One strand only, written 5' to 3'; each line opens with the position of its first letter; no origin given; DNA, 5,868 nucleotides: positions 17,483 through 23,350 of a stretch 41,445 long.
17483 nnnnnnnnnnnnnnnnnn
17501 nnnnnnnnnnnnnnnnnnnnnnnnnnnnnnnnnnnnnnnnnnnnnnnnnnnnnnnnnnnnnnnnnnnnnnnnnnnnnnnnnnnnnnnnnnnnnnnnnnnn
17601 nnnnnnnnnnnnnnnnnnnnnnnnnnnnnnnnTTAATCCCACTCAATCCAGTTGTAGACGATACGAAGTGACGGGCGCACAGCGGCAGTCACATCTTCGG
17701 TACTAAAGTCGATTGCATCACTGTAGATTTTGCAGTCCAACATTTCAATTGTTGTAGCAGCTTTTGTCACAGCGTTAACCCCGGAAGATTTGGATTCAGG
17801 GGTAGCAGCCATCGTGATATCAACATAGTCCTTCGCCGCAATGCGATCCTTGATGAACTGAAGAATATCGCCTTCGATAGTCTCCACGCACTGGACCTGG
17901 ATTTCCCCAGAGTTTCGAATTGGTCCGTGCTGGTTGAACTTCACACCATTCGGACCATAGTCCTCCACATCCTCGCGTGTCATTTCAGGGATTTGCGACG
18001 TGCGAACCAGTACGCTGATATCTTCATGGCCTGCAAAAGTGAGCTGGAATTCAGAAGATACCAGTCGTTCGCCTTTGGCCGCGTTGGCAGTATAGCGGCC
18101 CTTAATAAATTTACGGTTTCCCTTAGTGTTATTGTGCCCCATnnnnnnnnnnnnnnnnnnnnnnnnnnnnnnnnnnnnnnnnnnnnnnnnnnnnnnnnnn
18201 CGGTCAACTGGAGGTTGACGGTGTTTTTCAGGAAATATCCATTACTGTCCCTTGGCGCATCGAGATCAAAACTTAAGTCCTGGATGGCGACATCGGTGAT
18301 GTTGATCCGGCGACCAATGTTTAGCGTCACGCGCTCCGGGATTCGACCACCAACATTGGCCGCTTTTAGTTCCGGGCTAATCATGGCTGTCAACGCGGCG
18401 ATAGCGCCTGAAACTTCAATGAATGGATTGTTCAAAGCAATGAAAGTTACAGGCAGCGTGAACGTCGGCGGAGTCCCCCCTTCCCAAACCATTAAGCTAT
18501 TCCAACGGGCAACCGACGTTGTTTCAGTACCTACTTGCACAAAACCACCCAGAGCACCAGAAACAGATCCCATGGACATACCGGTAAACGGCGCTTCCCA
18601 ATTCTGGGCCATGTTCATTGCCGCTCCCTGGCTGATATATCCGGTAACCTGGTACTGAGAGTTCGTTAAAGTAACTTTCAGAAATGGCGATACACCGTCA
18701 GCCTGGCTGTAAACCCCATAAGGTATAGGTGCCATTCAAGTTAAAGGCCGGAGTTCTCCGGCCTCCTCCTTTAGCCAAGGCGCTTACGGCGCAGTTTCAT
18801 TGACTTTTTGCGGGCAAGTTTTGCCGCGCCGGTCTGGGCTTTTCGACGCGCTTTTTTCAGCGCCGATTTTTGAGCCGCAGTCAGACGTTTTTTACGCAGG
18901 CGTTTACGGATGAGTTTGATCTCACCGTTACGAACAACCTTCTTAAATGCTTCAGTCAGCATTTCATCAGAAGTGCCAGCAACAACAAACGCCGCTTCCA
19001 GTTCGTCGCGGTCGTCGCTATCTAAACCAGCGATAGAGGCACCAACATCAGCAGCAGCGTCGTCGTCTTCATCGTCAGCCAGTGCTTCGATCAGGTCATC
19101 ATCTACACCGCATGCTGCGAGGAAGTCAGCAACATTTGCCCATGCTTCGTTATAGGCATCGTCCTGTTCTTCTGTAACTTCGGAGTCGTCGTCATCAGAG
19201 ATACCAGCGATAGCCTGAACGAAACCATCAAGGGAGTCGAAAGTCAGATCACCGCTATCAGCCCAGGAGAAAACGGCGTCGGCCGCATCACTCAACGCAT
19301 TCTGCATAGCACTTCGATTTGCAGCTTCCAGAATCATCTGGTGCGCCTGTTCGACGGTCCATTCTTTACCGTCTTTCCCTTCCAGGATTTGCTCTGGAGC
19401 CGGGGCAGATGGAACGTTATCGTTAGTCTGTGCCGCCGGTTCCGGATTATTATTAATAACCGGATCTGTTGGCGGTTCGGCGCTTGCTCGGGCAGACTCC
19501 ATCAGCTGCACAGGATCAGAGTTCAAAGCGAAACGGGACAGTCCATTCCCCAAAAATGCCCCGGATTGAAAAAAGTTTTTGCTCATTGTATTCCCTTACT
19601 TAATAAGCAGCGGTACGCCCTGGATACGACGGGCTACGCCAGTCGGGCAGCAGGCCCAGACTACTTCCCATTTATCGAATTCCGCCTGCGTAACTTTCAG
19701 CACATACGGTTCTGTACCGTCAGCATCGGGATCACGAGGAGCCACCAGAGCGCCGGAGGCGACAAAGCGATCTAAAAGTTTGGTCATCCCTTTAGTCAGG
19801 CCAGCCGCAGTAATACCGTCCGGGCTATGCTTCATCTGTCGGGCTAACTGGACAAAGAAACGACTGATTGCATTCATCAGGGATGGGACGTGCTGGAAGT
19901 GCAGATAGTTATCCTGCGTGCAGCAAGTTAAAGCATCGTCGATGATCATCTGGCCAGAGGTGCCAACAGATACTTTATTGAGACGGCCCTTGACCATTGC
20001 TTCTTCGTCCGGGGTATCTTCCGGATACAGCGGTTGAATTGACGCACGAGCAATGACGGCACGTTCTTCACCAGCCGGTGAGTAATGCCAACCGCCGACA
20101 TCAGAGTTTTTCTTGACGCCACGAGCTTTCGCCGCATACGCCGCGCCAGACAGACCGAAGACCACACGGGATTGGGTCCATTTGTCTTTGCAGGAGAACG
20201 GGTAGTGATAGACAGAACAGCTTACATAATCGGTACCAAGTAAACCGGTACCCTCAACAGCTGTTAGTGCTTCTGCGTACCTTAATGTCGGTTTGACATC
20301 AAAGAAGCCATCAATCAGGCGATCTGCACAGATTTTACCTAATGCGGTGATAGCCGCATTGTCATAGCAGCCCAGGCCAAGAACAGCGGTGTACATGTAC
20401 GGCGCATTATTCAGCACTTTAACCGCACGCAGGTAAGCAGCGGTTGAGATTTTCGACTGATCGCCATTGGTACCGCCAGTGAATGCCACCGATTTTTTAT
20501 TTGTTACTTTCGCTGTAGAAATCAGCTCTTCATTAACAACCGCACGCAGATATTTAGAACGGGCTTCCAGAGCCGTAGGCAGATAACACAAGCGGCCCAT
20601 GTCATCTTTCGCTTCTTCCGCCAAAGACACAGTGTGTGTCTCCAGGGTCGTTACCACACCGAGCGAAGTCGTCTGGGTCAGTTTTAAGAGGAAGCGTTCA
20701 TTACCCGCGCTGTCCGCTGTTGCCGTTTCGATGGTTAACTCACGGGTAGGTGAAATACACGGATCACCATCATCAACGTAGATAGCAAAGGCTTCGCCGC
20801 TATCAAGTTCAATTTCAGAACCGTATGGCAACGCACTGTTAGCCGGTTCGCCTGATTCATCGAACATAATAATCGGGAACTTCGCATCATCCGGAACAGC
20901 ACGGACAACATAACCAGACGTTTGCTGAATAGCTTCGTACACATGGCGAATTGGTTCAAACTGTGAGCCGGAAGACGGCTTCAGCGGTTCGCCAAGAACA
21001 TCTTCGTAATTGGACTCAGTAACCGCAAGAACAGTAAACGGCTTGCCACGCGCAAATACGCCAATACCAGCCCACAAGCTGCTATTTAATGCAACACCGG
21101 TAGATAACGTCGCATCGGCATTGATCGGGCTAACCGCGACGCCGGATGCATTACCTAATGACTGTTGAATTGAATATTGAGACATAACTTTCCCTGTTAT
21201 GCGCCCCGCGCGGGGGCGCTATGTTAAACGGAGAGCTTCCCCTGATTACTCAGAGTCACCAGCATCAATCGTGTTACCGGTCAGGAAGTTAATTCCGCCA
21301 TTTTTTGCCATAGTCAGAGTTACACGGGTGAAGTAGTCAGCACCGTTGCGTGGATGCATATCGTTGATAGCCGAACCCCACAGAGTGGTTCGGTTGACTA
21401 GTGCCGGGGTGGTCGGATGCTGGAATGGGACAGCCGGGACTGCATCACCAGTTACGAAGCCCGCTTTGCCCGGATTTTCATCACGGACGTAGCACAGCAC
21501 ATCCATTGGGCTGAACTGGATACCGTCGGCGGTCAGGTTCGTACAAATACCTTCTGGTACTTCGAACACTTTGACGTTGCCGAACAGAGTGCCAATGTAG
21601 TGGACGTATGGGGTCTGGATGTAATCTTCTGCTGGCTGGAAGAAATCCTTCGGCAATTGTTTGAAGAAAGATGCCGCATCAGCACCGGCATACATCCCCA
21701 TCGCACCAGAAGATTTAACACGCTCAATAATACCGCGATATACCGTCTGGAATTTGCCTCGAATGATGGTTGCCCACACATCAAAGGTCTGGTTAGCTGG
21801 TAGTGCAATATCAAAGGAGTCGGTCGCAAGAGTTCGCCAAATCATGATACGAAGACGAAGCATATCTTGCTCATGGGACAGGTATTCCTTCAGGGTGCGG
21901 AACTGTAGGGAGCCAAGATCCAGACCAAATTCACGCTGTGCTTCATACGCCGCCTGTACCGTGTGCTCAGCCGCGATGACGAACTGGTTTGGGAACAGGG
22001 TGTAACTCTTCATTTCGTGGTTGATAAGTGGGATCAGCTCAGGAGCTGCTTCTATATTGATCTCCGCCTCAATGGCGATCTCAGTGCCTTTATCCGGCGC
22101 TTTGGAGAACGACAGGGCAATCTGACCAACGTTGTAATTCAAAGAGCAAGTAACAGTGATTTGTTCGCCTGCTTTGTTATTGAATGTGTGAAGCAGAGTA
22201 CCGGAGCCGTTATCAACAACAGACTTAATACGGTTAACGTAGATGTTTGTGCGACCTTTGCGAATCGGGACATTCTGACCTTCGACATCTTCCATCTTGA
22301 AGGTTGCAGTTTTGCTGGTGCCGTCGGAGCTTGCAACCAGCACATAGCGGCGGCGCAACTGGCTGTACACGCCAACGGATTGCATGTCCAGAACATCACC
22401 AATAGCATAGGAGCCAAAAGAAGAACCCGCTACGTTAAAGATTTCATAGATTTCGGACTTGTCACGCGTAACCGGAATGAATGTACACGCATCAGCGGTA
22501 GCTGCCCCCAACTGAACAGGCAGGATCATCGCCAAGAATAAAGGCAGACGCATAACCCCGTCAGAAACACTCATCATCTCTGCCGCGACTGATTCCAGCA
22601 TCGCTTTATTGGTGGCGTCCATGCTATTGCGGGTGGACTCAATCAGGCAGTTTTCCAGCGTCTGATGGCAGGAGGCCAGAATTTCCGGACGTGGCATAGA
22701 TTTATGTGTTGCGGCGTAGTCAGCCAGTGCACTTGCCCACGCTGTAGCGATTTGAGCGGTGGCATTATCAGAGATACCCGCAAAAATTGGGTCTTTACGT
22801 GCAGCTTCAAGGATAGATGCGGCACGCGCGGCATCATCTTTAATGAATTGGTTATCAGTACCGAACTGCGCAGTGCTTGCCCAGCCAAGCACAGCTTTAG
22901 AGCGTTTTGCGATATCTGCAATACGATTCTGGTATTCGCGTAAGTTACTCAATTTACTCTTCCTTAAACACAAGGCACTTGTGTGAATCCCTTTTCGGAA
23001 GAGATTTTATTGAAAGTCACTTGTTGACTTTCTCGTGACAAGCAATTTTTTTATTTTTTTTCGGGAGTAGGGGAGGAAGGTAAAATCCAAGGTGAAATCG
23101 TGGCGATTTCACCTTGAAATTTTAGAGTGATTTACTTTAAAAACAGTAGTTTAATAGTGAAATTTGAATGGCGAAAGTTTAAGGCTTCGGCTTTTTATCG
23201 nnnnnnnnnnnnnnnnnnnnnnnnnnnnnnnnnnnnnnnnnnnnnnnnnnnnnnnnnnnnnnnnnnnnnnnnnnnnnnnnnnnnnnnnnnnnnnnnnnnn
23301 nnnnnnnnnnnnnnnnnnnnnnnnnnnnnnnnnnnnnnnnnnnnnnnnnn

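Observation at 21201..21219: GC-rich hairpin without U-tract between the major head gene and the sheath-like gene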

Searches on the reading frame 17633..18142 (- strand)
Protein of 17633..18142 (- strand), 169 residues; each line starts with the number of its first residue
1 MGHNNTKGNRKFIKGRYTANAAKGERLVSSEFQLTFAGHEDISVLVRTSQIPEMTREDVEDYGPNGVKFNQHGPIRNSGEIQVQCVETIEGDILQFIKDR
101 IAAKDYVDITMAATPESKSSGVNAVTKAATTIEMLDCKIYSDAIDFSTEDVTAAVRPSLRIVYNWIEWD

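Call 56: search_protein_families(library=phrogs, proteins=[window:17633-18142:-], max_evalue=0.00001)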
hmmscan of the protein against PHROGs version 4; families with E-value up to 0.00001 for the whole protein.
window:17633-18142:- (169 aa): 2 families
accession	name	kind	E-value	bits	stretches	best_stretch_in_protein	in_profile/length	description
phrog_1120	-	tail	8.6e-83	276.9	1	1-169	1-166/170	tail tube protein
phrog_27016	-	unknown function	6.4e-36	123.1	1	1-49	1-49/53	-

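Call 57: search_protein_families(library=pfam, proteins=[window:17633-18142:-], max_evalue=0.001)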
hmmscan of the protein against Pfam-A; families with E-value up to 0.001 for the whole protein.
window:17633-18142:- (169 aa): 0 families

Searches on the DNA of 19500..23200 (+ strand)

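Call 5: search_dna_similar(query=window:19500-23200:+, collection=phages, mode=near, max_rows=25)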
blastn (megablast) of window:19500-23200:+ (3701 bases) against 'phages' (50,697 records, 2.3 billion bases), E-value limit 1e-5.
Records with a match: 23; places in all: 23; records where one place covers at least 80% of the query: 21.
Best place of each record, by identity: >=99% 2; 90-95% 20; 60-80% 1.
By first word of the organism name: Escherichia 15; Salmonella 3; Enterobacteria 3; Punavirus 1; Cronobacter 1.
By host as written in the record: Escherichia coli 9; - 6; Salmonella enterica subsp. enterica serovar Indiana J46 2; Escherichia sp. STEC O157 2; Escherichia coli MC1061 1; Escherichia coli strain MG1655 Z1 1; Salmonella enterica subsp. enterica serovar Kouka 1; Cronobacter sakazakii ATCC 29544 1.
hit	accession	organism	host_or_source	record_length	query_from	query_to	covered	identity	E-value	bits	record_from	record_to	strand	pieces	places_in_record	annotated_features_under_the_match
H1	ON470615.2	Escherichia phage vB_EcoM-673R5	Escherichia coli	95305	1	3701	100%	99.8%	0e+0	6796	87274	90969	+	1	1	hypothetical protein (x3) | VirB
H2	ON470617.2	Escherichia phage vB_EcoM-813R1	Escherichia coli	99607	1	3701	100%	99.8%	0e+0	6783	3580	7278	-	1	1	hypothetical protein (x3) | tail protein | plasmid partitioning protein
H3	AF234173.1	Escherichia phage P1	-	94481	1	3701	100%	94.8%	0e+0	5775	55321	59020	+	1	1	23: gp23 | 100 pct identical (0 gaps) to region of repA and par genes of P1 ... | 22: gp22 | 99 pct identical (10 gaps) to fragment of P1 sequence deposited as ... | 99 pct identical (4 gaps) to fragment of P1 sequence deposited as ... | and 11 other names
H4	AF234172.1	Escherichia phage P1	-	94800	1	3701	100%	94.8%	0e+0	5775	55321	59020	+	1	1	23: gp23 | 100 pct identical (0 gaps) to region of repA and par genes of P1 ... | 22: gp22 | 99 pct identical (10 gaps) to fragment of P1 sequence deposited as ... | 99 pct identical (4 gaps) to fragment of P1 sequence deposited as ... | and 11 other names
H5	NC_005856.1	Escherichia phage P1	Escherichia coli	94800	1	3701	100%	94.8%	0e+0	5775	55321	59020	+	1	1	23: gp23 | 100 pct identical (0 gaps) to region of repA and par genes of P1 ... | 22: tail sheath | 99 pct identical (10 gaps) to fragment of P1 sequence deposited as ... | 99 pct identical (4 gaps) to fragment of P1 sequence deposited as ... | and 11 other names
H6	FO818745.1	Escherichia phage RCS47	Escherichia coli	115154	1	3701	100%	94.7%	0e+0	5747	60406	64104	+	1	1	23: major head protein Gp23 | 22: tail sheath protein Gp22 | 21: tail tube protein Gp21 | parB: partition protein ParB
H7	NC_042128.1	Escherichia phage RCS47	Escherichia coli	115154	1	3701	100%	94.7%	0e+0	5747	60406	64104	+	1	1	23: major head protein Gp23 | 22: tail sheath | 21: tail tube protein Gp21 | parB: ParB-like partition protein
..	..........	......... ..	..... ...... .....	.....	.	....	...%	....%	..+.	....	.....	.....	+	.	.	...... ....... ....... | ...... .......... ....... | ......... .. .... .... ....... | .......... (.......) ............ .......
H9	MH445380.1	Escherichia phage P1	Escherichia coli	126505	1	3701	100%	94.7%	0e+0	5747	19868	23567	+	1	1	mobile element protein | sheath structural protein | chromosome (plasmid) partitioning protein B | baseplate or tail tube protein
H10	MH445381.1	Escherichia phage P1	Escherichia coli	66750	1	3701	100%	94.7%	0e+0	5747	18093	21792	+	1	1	mobile element protein | sheath structural protein | chromosome (plasmid) partitioning protein B | baseplate or tail tube protein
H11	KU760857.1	Salmonella phage SJ46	Salmonella enterica subsp. enterica ...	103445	1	3701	100%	94.5%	0e+0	5703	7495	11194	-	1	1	putative baseplate protein | hypothetical protein | tail tube protein | parB: plasmid partition protein B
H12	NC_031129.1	Salmonella phage SJ46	Salmonella enterica subsp. enterica ...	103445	1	3701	100%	94.5%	0e+0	5703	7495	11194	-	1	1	putative baseplate protein | tail sheath | tail tube protein | parB: ParB-like partition protein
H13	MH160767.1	Escherichia phage vB_EcoM-Ro157c2YLVW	Escherichia sp. STEC O157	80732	1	3701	100%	94.4%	0e+0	5686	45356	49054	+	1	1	hypothetical protein (x4)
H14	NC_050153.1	Escherichia phage vB_EcoM-Ro157c2YLVW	Escherichia sp. STEC O157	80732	1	3701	100%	94.4%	0e+0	5686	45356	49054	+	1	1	hypothetical protein (x2) | tail sheath | ParB-like partition protein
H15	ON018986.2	Escherichia phage JL22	Escherichia coli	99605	1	3701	100%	93.8%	0e+0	5565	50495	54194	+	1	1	mcp: major capsid protein | tsp: tail sheath protein | pht: tail protein | parB: chromosome (plasmid) partitioning protein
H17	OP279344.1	Escherichia phage P1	Escherichia coli strain MG1655 Z1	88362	1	3624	98%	94.3%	0e+0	5555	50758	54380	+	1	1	hypothetical protein (x3)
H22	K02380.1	Escherichia phage P1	Escherichia coli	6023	2312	3701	38%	93.5%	0e+0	2069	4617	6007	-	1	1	unknown | incB incompatibility determinant region; centromere-like | CT/AT-rich region | parB: ParB (x5)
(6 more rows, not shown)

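Call 6: get_annotated_region(hit=H4, flank=1500)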
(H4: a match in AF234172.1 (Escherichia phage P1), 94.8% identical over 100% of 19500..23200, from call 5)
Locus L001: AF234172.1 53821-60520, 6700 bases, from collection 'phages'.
description: Escherichia phage P1 mod749::IS5 c1.100 mutant, complete genome.
organism: Escherichia phage P1 (NCBI taxid 2886926)
taxonomy: Viruses; Duplodnaviria; Heunggongvirae; Uroviricota; Caudoviricetes; Punavirus; Punavirus P1
host: -; source: -; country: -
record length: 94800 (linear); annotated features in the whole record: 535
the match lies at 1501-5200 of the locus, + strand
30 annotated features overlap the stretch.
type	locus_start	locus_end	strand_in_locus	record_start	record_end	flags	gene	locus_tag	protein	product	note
CDS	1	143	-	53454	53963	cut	bplB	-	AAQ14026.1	BplB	putative baseplate structural protein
CDS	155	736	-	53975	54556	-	pmgG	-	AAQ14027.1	PmgG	putative morphogenetic function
CDS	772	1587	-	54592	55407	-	21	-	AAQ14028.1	gp21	baseplate or tail tube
CDS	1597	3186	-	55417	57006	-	22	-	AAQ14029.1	gp22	sheath structural protein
CDS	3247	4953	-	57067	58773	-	23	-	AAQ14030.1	gp23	major capsid protein; region of aa 1..179 identical to region of aa 24..202 of previously predicted product of orf61 of ...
misc_feature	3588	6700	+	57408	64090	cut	-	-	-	-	100 pct identical (0 gaps) to region of repA and par genes of P1 contained in P1 based cloning vector pPAC4 [GenBank ...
misc_feature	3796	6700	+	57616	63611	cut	-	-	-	-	99 pct identical (10 gaps) to fragment of P1 sequence deposited as locus PP1REP in GenBank Accession Number K02380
misc_feature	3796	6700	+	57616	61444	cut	-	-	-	-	99 pct identical (4 gaps) to fragment of P1 sequence deposited as locus ECP1PARA in GenBank Accession Number X02954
misc_feature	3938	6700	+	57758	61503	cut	-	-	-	-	99 pct identical (4 gaps) to par region of P1 in P1 based vector pYLTAC7 [GenBank Accession Number AB020028] at nt ...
regulatory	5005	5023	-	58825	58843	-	-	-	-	promoter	predicted late promoter LP23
regulatory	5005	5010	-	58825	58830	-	-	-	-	minus_10_signal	LP23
regulatory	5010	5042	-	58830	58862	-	-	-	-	promoter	predicted sigma 70 promoter P1 23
regulatory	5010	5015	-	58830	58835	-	-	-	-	minus_10_signal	P1 23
regulatory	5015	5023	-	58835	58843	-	-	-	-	other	-22 region of LP23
misc_feature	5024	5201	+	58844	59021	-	-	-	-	-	100 pct identical (0 gaps) to fragment of P1 sequence deposited as locus PP1PAR2 in GenBank Accession Number M36425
regulatory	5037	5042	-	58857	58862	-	-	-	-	minus_35_signal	P1 23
misc_feature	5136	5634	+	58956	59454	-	-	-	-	-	100 pct identical (0 gaps) to fragment of P1 sequence deposited as locus PP1PARB in GenBank Accession Number L01408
CDS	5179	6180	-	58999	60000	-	parB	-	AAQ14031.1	ParB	encodes ParB/SopB family protein involved in active partitioning of P1 plasmid prophage at cell division; product binds ...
CDS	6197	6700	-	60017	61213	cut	parA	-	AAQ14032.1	ParA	encodes ParA/SopA family protein involved in active partitioning of P1 plasmid prophage at cell division; weak ATPase, ...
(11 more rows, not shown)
